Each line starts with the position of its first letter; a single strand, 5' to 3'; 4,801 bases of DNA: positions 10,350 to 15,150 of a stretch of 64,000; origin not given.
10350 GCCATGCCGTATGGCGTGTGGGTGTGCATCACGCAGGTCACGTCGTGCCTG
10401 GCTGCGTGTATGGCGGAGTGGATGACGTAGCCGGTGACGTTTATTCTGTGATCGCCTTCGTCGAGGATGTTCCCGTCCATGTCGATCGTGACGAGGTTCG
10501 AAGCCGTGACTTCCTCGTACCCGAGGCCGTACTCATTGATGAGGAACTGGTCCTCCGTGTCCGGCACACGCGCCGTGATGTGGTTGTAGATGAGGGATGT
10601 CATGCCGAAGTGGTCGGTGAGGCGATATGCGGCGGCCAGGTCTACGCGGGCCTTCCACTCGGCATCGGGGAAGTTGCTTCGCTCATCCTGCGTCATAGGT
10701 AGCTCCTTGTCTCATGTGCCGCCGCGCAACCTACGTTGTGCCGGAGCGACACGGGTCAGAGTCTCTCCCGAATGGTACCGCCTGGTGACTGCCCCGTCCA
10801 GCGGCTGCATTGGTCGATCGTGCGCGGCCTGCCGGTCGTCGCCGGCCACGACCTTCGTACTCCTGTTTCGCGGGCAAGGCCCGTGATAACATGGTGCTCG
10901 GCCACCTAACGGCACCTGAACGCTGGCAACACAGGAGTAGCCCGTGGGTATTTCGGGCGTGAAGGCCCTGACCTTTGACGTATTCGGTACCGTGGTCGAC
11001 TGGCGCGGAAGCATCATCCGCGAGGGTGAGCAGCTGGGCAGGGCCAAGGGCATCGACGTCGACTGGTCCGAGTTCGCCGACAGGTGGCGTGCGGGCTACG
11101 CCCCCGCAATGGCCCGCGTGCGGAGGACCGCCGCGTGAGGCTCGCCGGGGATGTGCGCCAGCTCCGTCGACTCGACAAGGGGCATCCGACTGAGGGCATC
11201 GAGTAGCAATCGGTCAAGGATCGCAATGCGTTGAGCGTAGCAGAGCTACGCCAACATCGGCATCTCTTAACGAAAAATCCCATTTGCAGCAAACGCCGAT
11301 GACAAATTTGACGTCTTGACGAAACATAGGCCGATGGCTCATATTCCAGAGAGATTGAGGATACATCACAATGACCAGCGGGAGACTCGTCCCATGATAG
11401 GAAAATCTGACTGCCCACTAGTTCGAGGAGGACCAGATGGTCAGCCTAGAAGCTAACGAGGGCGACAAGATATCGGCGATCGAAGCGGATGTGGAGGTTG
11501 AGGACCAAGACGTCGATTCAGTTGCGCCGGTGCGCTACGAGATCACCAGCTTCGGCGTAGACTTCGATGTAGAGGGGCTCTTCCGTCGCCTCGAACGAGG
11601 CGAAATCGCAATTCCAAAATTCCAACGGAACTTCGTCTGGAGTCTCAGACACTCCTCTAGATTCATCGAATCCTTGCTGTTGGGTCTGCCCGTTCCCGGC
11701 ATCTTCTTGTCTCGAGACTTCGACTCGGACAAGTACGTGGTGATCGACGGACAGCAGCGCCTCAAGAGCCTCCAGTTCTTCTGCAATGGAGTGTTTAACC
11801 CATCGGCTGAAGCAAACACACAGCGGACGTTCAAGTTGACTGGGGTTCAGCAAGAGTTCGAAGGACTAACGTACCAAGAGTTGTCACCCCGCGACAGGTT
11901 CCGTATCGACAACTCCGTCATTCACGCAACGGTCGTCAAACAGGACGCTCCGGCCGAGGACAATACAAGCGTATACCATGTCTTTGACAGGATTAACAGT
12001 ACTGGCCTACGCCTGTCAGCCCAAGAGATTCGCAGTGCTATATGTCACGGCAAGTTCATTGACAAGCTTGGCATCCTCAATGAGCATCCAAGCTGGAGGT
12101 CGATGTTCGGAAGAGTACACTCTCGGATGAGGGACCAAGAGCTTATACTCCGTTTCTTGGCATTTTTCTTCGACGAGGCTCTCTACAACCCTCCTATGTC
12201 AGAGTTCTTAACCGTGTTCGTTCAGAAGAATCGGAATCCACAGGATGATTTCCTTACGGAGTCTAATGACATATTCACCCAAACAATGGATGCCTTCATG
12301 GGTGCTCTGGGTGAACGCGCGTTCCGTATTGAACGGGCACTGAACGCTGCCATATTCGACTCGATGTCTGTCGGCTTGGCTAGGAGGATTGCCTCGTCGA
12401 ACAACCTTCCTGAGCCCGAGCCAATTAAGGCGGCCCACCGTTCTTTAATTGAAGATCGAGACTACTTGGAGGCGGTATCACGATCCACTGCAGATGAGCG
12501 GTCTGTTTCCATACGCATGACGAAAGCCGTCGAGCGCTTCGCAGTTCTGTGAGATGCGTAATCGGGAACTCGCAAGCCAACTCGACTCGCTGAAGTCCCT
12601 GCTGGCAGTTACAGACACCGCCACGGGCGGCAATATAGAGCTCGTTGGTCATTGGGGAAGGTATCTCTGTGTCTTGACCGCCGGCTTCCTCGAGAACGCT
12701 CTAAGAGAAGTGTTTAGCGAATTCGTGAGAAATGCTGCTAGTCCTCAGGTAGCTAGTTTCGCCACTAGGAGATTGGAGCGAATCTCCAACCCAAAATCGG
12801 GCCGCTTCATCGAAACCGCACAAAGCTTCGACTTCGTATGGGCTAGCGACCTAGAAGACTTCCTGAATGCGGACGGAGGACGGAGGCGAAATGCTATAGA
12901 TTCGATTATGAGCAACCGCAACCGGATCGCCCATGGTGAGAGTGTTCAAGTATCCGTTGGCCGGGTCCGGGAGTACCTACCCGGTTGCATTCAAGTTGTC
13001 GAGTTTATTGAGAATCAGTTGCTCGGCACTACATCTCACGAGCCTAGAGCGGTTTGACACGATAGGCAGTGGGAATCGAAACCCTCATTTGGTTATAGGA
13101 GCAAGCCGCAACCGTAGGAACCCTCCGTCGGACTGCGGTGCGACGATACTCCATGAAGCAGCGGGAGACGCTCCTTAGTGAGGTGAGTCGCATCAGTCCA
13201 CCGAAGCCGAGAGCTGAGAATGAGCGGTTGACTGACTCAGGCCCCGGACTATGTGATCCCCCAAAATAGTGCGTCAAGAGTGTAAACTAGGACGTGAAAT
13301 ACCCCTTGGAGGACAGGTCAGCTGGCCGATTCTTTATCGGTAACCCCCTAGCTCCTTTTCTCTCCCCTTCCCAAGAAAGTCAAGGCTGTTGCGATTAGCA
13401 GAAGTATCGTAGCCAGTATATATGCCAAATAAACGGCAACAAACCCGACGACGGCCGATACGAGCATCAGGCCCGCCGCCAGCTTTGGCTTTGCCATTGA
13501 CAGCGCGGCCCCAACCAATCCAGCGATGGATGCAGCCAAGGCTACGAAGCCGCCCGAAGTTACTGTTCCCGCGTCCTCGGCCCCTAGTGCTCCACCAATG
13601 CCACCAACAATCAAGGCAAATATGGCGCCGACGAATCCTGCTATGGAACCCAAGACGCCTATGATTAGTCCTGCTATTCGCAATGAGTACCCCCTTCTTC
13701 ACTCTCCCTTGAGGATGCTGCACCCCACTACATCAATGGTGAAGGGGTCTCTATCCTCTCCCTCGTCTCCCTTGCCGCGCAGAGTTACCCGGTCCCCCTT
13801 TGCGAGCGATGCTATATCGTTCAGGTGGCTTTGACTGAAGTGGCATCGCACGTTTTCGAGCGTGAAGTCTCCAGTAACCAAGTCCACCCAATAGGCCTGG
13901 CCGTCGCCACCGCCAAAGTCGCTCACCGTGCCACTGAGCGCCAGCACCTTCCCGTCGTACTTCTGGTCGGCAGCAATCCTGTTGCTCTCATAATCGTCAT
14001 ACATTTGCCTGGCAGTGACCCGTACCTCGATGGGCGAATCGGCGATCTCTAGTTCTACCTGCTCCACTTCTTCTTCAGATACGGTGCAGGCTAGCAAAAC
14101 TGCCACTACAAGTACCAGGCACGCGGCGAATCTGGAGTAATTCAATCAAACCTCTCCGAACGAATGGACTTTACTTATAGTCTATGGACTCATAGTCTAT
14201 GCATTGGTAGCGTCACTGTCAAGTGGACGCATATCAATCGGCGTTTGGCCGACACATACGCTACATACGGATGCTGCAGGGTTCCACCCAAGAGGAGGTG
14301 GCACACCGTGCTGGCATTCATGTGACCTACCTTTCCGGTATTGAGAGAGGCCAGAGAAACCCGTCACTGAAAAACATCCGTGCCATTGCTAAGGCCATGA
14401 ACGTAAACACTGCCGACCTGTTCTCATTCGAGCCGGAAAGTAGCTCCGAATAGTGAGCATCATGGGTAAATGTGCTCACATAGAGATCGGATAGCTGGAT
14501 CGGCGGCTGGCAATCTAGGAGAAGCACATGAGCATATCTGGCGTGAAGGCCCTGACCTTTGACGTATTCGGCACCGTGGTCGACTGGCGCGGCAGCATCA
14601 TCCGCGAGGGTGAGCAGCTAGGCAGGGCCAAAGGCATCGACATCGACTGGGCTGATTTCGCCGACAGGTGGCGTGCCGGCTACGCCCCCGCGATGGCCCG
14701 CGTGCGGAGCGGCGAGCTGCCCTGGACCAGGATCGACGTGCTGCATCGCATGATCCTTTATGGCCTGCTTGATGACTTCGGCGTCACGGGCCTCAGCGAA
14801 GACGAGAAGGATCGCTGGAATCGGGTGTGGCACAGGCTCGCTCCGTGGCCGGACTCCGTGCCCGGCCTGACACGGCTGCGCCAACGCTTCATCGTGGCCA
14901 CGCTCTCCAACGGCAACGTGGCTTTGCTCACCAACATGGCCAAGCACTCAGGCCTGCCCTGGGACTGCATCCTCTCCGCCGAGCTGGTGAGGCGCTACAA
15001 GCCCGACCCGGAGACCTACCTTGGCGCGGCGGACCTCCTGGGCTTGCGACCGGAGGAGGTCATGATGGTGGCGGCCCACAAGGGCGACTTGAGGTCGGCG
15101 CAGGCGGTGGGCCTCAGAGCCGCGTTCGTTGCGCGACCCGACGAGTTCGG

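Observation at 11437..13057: Translationally coupled DUF262 (ParB-like) + HEPN (R-x4-H) gene pair: candidate two-gene defence / abortive-infection module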

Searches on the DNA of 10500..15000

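Call 68: search_rna_families(source=window, start=10500, end=15000, threshold=evalue, max_evalue=1)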
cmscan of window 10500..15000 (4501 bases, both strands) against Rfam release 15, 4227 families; matches with E-value up to 1: 0.
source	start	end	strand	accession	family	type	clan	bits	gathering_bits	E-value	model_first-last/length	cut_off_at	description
